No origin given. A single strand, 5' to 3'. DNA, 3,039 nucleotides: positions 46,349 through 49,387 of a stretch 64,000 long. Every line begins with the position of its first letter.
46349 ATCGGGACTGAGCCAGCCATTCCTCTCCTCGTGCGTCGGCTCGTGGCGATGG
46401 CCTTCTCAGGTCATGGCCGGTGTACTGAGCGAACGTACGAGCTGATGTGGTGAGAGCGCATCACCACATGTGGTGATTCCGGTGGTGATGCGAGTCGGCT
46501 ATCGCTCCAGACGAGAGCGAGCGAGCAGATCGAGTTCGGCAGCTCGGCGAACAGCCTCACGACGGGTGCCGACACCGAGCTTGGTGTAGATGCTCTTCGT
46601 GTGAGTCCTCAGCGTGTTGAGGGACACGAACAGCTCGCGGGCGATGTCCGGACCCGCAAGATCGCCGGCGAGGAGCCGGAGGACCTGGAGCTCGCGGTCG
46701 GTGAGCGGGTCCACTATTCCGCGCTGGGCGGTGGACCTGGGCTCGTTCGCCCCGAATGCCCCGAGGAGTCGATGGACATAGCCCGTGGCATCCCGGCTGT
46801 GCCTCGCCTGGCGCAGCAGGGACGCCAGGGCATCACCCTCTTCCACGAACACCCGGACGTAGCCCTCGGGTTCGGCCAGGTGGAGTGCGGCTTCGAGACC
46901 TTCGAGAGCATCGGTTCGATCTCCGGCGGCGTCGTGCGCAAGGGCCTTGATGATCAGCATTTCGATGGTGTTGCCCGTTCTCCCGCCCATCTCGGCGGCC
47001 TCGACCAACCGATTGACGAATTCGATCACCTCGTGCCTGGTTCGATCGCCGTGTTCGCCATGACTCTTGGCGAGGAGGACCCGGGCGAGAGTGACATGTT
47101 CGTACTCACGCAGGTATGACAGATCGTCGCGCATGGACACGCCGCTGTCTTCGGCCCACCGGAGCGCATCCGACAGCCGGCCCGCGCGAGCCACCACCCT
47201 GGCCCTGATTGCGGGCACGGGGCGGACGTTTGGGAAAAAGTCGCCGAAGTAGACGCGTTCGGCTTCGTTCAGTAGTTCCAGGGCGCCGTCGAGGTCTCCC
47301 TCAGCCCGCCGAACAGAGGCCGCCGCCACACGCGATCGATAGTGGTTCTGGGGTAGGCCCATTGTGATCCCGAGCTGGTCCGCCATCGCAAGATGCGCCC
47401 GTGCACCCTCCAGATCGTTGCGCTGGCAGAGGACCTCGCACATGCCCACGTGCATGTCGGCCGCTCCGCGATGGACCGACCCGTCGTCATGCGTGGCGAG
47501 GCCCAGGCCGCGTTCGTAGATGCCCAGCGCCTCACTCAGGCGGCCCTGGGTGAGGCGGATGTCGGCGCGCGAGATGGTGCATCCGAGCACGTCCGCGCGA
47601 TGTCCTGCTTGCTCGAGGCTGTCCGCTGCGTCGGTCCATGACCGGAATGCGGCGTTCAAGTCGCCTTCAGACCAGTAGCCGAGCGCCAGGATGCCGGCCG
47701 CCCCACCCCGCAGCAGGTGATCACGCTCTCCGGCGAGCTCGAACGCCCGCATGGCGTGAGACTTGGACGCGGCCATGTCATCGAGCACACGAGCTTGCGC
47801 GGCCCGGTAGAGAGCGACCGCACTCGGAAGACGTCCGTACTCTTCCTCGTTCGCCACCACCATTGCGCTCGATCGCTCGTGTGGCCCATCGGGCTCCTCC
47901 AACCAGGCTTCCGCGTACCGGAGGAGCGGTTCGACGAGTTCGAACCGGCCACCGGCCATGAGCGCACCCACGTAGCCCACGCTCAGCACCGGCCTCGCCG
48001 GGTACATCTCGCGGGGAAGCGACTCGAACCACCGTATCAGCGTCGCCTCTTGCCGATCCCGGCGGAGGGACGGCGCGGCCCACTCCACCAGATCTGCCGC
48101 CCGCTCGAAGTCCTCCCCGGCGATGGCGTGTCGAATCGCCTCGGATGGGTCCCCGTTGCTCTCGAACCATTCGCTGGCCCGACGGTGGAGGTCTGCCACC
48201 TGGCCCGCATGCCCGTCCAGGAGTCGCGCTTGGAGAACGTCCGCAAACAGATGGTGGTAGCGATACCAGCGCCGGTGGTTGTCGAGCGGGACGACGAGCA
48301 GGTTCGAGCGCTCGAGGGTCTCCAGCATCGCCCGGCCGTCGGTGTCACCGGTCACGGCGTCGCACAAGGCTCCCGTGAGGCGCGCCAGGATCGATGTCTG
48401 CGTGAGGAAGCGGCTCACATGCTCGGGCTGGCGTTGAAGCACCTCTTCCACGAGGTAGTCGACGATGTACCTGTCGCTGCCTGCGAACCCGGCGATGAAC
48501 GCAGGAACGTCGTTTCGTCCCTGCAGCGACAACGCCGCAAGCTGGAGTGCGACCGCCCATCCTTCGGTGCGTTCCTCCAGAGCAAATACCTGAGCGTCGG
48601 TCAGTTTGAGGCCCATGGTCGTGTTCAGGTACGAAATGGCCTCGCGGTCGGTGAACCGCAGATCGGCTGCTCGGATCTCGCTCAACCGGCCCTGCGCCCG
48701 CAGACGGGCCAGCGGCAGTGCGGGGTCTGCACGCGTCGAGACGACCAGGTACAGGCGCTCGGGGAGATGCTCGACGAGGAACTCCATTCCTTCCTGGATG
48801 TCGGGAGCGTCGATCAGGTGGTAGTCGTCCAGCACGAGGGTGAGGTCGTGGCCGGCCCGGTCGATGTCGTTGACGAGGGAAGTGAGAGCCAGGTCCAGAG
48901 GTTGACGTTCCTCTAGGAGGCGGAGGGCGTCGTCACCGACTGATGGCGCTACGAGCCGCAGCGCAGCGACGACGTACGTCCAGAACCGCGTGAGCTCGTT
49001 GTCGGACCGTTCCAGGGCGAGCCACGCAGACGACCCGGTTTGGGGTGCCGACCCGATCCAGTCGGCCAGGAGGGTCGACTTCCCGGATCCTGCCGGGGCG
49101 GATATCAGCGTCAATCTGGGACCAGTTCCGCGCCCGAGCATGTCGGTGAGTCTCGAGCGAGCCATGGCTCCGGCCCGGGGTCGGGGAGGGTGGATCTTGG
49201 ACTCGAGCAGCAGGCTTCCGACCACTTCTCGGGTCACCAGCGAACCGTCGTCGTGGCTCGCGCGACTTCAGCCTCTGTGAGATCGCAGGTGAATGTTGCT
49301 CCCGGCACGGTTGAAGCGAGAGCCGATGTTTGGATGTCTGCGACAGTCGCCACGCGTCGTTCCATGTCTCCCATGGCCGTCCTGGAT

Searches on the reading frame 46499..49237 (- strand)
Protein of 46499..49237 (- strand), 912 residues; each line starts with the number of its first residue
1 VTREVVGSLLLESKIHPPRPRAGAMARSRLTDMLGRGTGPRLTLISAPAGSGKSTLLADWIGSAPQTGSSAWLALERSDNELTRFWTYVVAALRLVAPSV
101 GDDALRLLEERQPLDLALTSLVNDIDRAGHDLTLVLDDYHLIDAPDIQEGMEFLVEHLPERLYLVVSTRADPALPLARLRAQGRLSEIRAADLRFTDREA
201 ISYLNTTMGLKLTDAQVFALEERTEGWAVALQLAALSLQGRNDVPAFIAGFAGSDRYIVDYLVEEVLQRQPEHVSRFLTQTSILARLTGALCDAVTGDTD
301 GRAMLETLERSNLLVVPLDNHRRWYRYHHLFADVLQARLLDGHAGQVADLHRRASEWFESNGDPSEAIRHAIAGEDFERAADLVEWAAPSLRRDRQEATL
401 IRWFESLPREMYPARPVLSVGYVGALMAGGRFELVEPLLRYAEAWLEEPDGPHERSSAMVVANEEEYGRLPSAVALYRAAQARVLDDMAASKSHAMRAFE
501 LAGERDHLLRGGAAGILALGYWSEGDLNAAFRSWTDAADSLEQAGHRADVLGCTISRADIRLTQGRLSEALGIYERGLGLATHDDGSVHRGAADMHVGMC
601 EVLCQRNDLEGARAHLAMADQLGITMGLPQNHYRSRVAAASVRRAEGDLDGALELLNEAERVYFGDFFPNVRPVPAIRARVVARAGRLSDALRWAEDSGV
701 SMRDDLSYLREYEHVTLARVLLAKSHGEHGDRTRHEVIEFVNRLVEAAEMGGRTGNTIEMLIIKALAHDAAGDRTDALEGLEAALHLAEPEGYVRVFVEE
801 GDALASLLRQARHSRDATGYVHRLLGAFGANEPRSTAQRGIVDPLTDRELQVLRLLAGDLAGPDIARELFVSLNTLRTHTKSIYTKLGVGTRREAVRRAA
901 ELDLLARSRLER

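Call 50: search_protein_families(library=pfam, proteins=[window:46499-49237:-], max_evalue=0.001)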
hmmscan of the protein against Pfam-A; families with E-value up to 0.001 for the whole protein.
window:46499-49237:- (912 aa): 4 families
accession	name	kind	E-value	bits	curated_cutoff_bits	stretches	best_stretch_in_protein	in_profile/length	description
PF17874.7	TPR_MalT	-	1.3e-57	196.1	45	1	474-813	3-335/336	MalT-like TPR region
PF00196.25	GerE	-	2.6e-13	49.8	23.5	1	843-899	1-57/57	Bacterial regulatory proteins, luxR family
PF13191.12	AAA_16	-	1.3e-07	32.8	32.6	1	28-166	10-166/167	AAA ATPase domain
PF13401.12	AAA_22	-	0.00043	21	27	0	39-154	4-104/130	AAA domain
